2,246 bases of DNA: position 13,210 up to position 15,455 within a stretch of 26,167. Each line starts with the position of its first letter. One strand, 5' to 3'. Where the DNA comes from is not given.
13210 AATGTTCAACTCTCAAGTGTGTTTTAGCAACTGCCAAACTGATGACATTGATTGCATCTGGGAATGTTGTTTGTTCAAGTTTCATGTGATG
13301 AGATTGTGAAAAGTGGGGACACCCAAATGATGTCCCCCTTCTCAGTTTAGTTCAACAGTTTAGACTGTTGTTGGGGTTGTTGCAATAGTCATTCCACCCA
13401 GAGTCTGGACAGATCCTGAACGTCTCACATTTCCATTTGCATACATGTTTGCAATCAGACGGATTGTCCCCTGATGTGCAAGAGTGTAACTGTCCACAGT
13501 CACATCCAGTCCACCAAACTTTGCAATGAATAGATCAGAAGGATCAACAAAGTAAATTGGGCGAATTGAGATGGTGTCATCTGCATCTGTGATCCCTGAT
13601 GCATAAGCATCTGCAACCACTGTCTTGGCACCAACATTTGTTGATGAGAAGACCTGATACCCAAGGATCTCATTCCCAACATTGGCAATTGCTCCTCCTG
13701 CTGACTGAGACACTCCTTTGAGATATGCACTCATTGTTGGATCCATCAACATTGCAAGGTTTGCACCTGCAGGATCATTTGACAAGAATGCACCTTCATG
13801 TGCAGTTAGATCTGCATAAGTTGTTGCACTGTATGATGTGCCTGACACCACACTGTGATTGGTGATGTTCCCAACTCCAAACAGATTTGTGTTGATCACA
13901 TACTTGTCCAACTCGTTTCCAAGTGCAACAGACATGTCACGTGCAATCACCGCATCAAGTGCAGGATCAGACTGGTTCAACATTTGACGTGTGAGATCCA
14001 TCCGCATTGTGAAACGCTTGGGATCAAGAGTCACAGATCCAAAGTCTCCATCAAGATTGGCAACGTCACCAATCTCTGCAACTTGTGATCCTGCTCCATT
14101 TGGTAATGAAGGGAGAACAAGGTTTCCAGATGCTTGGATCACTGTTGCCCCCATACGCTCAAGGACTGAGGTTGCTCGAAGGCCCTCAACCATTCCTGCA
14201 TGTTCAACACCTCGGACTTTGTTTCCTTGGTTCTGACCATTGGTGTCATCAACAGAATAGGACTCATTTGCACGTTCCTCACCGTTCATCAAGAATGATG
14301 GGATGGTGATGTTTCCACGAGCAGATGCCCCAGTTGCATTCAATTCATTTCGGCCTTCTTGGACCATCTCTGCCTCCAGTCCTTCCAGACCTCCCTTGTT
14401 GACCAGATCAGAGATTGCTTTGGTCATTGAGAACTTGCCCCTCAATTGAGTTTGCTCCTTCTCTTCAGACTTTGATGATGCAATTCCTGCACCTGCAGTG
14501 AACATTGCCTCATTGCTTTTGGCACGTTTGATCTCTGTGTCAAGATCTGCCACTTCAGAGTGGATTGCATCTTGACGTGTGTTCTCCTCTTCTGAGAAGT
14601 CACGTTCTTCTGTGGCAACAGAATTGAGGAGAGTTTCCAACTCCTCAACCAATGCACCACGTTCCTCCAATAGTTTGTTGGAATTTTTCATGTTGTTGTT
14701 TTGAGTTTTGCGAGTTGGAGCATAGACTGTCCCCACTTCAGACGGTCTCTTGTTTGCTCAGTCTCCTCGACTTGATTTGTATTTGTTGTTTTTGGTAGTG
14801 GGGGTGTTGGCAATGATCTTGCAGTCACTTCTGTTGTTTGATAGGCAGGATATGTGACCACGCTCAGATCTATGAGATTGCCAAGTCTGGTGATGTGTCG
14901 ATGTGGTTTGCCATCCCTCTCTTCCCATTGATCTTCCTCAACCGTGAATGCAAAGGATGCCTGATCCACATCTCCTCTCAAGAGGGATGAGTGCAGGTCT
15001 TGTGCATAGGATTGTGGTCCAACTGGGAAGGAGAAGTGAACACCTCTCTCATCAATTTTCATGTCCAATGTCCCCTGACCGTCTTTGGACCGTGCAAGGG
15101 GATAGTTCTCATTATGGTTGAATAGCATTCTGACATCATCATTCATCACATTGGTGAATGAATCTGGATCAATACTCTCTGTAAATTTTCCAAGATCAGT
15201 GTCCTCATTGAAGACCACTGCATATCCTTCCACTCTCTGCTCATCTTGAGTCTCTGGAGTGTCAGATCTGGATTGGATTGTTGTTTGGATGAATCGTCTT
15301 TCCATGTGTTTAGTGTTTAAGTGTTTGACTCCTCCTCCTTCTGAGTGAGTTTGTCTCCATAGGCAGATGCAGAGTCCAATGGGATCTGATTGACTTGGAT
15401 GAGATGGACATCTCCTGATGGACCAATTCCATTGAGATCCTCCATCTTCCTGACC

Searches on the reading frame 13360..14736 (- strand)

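Call 34: search_protein_families(library=phrogs, proteins=[window:13360-14736:-], max_evalue=0.001)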
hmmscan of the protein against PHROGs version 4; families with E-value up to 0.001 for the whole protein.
window:13360-14736:- (458 aa): 2 families
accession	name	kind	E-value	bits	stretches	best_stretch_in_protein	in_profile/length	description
phrog_617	-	head and packaging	6e-38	132.1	1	23-445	207-620/626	major head protein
phrog_10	-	head and packaging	1.6e-26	94.5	1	11-455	256-642/752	major head protein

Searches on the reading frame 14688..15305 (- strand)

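Call 34: search_protein_families(library=phrogs, proteins=[window:14688-15305:-], max_evalue=0.001)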
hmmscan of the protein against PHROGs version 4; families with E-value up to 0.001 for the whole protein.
window:14688-15305:- (205 aa): 10 families
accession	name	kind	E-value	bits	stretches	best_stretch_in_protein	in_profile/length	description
phrog_80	-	head and packaging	1.1e-46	161.3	1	1-165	217-380/607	head maturation protease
phrog_9644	-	head and packaging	6e-21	76.1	1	8-182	151-325/341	head maturation protease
phrog_2263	-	head and packaging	1.7e-20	74.4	1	9-185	25-199/551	major head protein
phrog_7053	-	head and packaging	8.6e-13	49.5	1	41-167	61-193/390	head maturation protease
phrog_37668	-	head and packaging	4.9e-10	40.1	1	39-166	41-169/313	head maturation protease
phrog_13042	-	head and packaging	3.4e-09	37.3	1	30-166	39-177/386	major head protein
phrog_3244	-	head and packaging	4.1e-09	37.6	1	10-190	18-205/326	head maturation protease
phrog_617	-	head and packaging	3.6e-08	33.8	1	22-174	25-175/626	major head protein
phrog_36211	-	head and packaging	1.1e-07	32.3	1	40-168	40-169/378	head maturation protease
phrog_10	-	head and packaging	8.8e-05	22.6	1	13-137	11-140/752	major head protein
